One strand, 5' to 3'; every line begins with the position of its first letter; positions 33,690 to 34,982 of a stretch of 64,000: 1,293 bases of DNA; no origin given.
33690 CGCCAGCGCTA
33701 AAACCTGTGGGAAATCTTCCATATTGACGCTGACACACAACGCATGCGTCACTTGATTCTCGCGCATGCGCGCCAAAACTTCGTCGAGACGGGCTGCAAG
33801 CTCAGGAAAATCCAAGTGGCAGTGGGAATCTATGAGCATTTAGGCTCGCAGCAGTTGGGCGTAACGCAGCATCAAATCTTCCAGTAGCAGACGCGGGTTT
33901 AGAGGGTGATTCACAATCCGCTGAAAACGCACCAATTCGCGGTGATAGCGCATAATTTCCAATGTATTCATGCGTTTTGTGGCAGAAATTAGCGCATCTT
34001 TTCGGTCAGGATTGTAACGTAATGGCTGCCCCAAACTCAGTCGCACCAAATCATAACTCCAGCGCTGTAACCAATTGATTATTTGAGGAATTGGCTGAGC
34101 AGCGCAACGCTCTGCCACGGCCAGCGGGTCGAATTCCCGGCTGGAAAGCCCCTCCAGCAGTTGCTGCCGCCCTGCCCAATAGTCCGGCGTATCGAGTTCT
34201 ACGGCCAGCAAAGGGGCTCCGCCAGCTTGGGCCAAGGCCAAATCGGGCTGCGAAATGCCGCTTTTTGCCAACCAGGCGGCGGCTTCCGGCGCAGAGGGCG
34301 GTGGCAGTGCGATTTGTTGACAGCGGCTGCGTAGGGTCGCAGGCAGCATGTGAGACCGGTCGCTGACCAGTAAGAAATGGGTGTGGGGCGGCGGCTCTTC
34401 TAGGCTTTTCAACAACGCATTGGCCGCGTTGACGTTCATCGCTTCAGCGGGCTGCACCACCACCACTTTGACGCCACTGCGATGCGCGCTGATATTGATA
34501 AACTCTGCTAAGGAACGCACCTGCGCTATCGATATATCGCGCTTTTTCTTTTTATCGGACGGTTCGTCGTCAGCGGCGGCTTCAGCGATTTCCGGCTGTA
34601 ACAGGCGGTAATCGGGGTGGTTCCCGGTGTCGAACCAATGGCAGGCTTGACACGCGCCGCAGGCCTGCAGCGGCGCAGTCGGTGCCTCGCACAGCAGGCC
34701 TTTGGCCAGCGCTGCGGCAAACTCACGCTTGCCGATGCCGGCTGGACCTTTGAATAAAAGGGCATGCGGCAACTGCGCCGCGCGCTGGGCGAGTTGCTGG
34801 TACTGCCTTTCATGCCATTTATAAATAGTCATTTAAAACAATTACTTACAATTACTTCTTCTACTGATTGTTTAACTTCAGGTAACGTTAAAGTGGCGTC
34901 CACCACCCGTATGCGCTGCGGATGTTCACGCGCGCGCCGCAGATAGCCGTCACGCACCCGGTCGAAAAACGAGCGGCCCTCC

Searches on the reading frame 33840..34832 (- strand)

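Call 25: search_protein_families(library=ncbifam, proteins=[window:33840-34832:-], max_evalue=0.00001)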
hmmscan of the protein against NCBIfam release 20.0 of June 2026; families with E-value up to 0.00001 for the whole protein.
window:33840-34832:- (330 aa): 58 families (the best 25 are shown)
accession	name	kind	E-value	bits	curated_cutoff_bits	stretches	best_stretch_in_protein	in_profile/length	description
NF005408.0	PRK06964.1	equivalog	1e-101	340.7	483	1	3-328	2-341/342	DNA polymerase III subunit delta'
NF006430.0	PRK08699.1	equivalog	8.9e-88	294.4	481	1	3-328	2-321/325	DNA polymerase III subunit delta'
NF004310.0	PRK05707.1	equivalog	2.9e-81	273.4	280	1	2-327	3-324/328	DNA polymerase III subunit delta'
TIGR00678.1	holB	equivalog_domain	2.5e-61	206.6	180.6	1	15-208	7-186/188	DNA polymerase III subunit delta'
NF005941.0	PRK07993.1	equivalog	7.3e-48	163.8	477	1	1-329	1-324/334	DNA polymerase III subunit delta'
NF005362.0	PRK06871.1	equivalog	1.1e-43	149.7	456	1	1-265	2-258/327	DNA polymerase III subunit delta'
NF004759.0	PRK06090.1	equivalog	1.6e-41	142.7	457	1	3-268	4-259/319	DNA polymerase III subunit delta'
NF006447.0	PRK08769.1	equivalog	8.4e-37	126.9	348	1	3-241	5-239/319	DNA polymerase III subunit delta'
NF005972.1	PRK08058.1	equivalog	2.1e-36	125.7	340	1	18-201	23-190/328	DNA polymerase III subunit delta'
NF005677.0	PRK07471.1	equivalog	2.9e-35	122.1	252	1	15-217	34-242/366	DNA polymerase III subunit delta'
NF005638.0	PRK07399.1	subfamily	2e-32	112.5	230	1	17-208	24-218/317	DNA polymerase III subunit delta'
NF006586.0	PRK09112.1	equivalog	2.2e-32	112.6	308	1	10-196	31-217/351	DNA polymerase III subunit delta'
NF005926.0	PRK07940.1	equivalog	1.3e-31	110.3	300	1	13-200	28-195/394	DNA polymerase III subunit delta'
NF011524.0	PRK14963.1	equivalog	8.6e-26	91.2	601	1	13-173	27-169/647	DNA polymerase III subunits gamma and tau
TIGR02397.1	dnaX_nterm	equivalog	1.3e-25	90.5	250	1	17-177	31-174/355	DNA polymerase III subunit gamma/tau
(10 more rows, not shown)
